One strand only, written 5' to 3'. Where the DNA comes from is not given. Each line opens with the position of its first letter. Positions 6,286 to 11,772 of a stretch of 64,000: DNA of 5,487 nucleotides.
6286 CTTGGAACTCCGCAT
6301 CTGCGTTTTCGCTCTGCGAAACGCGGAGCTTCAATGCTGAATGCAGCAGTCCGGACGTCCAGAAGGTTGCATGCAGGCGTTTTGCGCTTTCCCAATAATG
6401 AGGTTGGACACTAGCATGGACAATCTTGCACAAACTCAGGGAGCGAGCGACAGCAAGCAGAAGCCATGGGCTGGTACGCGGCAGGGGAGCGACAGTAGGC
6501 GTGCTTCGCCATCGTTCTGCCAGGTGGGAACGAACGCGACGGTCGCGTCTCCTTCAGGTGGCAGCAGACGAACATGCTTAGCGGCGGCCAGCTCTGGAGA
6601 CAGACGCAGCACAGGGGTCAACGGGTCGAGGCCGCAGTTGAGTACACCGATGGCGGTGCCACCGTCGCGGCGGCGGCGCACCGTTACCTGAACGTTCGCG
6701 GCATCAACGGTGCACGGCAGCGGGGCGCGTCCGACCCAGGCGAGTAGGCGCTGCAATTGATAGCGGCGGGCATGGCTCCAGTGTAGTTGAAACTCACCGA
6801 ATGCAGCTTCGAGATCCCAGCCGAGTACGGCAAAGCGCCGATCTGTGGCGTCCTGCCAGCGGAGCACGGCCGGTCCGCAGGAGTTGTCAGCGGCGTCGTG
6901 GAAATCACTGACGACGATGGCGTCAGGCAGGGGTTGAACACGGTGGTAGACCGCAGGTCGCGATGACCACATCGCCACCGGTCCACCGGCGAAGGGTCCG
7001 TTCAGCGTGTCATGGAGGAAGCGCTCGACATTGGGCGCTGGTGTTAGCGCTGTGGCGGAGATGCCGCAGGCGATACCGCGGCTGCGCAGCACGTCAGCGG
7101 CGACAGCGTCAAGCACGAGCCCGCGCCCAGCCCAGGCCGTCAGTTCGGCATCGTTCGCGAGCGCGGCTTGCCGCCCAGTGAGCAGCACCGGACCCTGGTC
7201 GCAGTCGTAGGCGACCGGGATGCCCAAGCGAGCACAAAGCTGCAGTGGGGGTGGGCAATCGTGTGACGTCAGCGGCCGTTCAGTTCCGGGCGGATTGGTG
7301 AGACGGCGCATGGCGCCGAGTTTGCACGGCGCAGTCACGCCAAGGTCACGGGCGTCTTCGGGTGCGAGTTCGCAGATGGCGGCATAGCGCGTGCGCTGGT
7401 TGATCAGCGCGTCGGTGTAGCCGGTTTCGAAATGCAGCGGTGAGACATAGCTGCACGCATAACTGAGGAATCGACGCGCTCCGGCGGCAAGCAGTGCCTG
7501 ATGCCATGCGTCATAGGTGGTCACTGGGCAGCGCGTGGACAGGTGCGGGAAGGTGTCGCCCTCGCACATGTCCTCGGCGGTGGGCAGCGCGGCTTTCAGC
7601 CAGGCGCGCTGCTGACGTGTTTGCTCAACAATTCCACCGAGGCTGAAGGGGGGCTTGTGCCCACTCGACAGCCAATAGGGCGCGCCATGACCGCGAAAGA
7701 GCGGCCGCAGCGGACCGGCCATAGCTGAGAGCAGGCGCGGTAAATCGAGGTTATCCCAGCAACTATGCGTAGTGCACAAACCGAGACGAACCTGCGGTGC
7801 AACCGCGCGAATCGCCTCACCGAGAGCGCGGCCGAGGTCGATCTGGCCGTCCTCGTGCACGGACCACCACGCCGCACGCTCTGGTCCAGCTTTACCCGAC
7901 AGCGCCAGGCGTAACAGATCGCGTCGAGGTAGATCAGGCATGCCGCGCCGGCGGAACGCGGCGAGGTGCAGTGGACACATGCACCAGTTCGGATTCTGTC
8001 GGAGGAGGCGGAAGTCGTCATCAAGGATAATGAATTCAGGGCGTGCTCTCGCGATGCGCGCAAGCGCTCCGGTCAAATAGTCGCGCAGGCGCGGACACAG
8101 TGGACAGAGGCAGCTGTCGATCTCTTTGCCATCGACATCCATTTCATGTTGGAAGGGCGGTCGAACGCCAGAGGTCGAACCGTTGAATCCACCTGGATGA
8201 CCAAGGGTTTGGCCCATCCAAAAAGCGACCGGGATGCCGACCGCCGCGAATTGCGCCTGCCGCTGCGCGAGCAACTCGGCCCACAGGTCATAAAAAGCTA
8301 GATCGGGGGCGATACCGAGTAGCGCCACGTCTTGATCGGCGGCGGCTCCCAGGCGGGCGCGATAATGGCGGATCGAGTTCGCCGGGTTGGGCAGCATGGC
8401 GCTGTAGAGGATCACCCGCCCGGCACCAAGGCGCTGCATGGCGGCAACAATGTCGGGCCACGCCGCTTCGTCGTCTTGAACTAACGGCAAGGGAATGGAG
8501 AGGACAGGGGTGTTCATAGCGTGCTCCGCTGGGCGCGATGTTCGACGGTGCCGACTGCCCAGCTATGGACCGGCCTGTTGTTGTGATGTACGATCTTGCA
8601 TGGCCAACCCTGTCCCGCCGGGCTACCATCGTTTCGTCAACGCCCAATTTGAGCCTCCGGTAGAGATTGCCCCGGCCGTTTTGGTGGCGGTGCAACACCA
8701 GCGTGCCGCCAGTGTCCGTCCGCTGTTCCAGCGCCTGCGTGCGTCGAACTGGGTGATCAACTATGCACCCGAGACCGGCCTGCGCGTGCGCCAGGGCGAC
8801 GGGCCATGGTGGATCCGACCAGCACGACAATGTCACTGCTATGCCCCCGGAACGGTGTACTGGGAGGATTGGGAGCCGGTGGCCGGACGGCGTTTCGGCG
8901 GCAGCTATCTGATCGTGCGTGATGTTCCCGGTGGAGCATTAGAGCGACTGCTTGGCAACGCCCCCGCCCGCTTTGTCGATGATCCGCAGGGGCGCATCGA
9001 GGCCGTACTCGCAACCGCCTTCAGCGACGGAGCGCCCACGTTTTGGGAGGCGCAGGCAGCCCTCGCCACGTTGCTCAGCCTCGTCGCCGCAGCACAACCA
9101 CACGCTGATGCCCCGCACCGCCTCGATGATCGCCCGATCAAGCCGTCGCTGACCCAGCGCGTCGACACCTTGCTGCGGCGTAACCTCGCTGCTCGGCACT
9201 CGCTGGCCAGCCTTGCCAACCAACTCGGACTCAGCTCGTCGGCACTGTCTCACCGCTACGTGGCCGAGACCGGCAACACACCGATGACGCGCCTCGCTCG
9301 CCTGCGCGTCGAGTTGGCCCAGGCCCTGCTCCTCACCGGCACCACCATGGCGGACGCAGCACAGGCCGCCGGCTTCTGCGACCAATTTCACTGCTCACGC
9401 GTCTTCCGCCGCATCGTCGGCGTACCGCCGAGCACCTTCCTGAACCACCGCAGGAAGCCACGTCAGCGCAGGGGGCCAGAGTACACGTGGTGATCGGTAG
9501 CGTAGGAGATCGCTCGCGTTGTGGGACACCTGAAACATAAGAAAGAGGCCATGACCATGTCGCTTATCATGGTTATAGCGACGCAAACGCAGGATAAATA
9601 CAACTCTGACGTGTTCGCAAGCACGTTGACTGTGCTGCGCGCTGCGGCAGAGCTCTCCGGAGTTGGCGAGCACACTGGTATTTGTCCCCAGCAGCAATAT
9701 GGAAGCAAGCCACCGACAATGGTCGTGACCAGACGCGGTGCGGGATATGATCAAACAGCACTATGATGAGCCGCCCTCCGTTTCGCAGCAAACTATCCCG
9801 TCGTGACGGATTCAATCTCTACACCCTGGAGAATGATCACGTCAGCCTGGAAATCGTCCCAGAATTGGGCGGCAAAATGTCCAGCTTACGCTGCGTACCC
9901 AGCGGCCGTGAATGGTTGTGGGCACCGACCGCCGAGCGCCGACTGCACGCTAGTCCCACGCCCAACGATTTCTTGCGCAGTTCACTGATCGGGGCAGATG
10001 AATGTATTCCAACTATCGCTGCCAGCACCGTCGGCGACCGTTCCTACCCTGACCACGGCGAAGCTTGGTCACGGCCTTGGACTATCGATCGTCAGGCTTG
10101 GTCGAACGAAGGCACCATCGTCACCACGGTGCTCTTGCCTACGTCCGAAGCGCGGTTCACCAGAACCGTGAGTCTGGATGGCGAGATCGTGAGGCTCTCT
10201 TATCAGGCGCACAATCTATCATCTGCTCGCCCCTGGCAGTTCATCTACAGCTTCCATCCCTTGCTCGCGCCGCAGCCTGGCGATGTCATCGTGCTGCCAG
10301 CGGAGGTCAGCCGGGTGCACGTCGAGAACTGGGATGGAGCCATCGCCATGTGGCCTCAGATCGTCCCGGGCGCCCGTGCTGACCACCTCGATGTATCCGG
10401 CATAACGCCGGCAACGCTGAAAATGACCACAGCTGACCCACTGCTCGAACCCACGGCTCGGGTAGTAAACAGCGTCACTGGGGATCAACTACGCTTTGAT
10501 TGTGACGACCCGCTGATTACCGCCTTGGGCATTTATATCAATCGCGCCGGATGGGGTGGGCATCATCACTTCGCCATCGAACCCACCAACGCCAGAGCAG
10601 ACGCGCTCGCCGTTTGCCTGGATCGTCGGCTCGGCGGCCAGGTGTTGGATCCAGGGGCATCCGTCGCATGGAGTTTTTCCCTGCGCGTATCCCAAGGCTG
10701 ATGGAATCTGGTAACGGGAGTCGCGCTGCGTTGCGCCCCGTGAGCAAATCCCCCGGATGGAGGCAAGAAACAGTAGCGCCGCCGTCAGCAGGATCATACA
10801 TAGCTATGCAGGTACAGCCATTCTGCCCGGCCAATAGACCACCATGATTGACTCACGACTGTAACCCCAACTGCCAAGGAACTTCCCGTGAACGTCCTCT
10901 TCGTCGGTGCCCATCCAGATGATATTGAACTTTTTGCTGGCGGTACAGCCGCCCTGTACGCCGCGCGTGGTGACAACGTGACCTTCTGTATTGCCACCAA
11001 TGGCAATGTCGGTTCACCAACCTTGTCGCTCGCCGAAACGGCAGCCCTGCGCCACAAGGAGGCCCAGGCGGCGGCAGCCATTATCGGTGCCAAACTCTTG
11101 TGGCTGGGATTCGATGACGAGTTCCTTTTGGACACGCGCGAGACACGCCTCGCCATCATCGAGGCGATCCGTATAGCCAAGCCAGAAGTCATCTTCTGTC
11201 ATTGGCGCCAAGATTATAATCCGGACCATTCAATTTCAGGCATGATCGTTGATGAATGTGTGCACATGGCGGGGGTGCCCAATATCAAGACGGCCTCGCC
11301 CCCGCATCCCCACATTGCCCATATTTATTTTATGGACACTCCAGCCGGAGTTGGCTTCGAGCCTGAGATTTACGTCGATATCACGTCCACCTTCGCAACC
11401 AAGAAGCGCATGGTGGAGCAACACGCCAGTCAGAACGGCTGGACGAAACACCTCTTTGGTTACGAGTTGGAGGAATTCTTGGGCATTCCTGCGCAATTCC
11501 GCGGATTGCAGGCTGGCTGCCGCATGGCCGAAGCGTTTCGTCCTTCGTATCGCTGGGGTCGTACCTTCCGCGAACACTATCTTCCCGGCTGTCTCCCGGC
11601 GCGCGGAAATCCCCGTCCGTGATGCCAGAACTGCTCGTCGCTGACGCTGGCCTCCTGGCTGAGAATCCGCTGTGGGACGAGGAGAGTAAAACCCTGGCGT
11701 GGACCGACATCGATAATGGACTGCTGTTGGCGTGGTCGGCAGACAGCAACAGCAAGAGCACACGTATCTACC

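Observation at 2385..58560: Long hairpin elements with tandem-oligomer arms fill nearly every intergenic gap, usually starting just after stop codons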

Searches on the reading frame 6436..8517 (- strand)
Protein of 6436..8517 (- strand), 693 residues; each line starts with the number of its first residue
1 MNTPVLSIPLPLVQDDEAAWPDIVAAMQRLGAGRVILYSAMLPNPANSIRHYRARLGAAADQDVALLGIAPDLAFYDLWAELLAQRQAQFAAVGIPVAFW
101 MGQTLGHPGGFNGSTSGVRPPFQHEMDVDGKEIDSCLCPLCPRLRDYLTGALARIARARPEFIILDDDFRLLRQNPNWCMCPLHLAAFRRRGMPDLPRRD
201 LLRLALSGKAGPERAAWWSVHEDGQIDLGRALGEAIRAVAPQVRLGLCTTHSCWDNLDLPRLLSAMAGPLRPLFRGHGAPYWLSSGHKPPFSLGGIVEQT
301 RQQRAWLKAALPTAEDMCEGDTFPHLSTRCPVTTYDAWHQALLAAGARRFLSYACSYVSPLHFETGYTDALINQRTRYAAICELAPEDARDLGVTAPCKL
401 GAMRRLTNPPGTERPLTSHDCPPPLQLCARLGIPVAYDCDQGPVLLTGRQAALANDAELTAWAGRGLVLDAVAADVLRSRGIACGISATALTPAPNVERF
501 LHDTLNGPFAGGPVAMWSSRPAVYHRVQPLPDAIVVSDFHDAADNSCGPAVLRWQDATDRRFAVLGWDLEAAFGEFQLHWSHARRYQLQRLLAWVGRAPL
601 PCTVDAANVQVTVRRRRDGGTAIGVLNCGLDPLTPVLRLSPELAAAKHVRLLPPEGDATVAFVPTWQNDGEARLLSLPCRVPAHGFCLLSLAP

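Call 15: search_protein_families(library=pfam, proteins=[window:6436-8517:-])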
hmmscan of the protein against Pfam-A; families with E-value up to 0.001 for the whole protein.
window:6436-8517:- (693 aa): 0 families

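Call 69: search_protein_families(library=ncbifam, proteins=[window:6436-8517:-], max_evalue=0.001)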
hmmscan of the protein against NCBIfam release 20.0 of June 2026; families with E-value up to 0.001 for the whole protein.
window:6436-8517:- (693 aa): 0 families

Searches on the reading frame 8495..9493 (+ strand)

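Call 15: search_protein_families(library=pfam, proteins=[window:8495-9493:+])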
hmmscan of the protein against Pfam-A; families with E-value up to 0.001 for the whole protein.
window:8495-9493:+ (332 aa): 2 families
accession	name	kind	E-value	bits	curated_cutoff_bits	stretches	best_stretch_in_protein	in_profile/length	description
PF12833.13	HTH_18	-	9.2e-18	64.8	33.6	1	240-317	1-79/80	Helix-turn-helix domain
PF00165.29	HTH_AraC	-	1e-10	41.9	26.6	1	280-316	6-41/42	Bacterial regulatory helix-turn-helix proteins, AraC family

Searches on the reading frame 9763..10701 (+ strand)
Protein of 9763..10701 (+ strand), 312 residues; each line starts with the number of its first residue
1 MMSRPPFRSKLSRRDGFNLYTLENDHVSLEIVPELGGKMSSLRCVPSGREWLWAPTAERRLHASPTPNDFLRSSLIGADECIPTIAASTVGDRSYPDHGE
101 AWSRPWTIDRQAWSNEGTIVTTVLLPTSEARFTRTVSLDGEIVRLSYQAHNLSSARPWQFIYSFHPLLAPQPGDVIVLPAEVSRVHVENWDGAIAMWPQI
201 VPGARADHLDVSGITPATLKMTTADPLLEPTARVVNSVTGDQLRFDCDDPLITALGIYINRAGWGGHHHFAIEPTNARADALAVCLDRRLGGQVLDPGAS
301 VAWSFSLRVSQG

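Call 15: search_protein_families(library=pfam, proteins=[window:9763-10701:+])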
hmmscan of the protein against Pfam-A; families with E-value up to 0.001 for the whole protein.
window:9763-10701:+ (312 aa): 1 family
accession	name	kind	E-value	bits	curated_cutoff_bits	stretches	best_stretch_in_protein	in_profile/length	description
PF01263.26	Aldose_epim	-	0.00029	20.8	27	1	19-168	2-161/299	Aldose 1-epimerase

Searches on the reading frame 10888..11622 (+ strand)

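Call 15: search_protein_families(library=pfam, proteins=[window:10888-11622:+])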
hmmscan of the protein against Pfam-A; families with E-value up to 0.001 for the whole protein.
window:10888-11622:+ (244 aa): 1 family
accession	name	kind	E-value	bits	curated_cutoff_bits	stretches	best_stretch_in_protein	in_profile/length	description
PF02585.22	PIG-L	-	2.1e-26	93.4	28.2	1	4-124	1-128/129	GlcNAc-PI de-N-acetylase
